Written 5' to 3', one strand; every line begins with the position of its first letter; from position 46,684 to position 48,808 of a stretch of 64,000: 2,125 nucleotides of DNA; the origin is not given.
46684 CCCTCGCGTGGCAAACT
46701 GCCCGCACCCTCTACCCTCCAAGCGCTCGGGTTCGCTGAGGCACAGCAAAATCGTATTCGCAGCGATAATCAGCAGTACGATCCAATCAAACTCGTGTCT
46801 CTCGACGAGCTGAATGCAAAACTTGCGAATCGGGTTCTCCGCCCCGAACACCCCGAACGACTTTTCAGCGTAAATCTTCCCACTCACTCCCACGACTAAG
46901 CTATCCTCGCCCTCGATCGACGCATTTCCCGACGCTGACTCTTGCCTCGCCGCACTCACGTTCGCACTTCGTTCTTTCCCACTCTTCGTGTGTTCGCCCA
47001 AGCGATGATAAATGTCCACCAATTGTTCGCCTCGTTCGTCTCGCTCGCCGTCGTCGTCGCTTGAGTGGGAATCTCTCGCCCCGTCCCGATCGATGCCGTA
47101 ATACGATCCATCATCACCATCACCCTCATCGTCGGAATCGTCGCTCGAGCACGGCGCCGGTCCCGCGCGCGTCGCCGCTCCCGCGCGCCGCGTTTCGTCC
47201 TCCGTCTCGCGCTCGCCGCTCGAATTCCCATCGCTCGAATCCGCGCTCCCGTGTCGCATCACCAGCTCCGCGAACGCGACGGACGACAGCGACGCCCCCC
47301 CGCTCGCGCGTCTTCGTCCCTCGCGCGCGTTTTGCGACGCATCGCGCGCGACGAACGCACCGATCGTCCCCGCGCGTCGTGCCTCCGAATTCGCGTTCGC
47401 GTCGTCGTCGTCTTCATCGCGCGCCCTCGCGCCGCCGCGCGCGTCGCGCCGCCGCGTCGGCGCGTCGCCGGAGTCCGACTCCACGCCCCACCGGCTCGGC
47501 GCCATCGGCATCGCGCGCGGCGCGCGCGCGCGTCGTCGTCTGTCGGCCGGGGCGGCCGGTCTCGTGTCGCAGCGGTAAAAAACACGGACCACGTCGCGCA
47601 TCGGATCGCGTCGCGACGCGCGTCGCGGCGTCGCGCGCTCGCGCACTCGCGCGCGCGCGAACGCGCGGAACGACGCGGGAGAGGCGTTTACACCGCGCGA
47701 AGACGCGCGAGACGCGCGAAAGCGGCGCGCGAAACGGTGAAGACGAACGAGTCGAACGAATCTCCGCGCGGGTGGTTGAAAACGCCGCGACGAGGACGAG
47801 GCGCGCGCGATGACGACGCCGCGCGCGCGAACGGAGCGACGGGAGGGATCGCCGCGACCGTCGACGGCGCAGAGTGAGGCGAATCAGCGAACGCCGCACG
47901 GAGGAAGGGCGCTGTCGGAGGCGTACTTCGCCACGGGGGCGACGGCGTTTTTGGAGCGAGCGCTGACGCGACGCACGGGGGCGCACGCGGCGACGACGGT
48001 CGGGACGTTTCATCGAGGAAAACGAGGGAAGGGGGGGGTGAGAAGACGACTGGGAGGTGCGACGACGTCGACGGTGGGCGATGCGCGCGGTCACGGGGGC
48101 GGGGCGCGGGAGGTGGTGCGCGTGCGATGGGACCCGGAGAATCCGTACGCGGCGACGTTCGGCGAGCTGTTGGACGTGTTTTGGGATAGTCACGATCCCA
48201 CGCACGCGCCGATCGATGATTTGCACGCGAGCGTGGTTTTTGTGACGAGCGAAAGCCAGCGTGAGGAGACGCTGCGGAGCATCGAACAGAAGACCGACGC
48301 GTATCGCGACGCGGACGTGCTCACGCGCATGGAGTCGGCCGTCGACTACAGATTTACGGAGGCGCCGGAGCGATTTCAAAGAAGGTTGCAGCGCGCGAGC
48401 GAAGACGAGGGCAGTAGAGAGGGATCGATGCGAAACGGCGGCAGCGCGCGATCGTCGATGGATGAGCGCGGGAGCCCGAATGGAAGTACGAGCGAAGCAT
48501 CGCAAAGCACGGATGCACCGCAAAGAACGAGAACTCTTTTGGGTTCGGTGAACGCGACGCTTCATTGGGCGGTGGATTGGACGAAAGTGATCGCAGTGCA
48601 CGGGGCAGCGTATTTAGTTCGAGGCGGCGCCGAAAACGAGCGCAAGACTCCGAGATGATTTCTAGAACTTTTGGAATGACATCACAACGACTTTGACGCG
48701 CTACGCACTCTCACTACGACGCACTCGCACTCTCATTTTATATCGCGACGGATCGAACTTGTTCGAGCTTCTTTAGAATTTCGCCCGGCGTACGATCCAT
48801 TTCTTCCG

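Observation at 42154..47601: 1830-aa four-domain voltage-gated cation channel with EEEE pore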

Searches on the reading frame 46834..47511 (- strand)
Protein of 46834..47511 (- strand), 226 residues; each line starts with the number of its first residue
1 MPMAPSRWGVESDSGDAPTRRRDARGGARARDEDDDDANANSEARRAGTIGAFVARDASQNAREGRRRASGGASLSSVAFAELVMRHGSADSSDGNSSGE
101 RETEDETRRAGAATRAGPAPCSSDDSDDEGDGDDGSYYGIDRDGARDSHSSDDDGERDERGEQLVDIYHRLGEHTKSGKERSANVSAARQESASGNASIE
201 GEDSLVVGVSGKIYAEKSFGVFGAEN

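Call 42: search_protein_families(library=pfam, proteins=[window:46834-47511:-], max_evalue=10)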
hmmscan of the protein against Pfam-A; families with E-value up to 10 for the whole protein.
window:46834-47511:- (226 aa): 0 families

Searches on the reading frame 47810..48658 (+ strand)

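Call 37: search_protein_families(library=pfam, proteins=[window:47810-48658:+], max_evalue=0.00001)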
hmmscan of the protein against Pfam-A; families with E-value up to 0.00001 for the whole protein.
window:47810-48658:+ (282 aa): 1 family
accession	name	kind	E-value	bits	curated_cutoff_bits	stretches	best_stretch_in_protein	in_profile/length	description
PF01625.27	PMSR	-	4.6e-08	33.9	23.7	1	95-196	45-147/153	Peptide methionine sulfoxide reductase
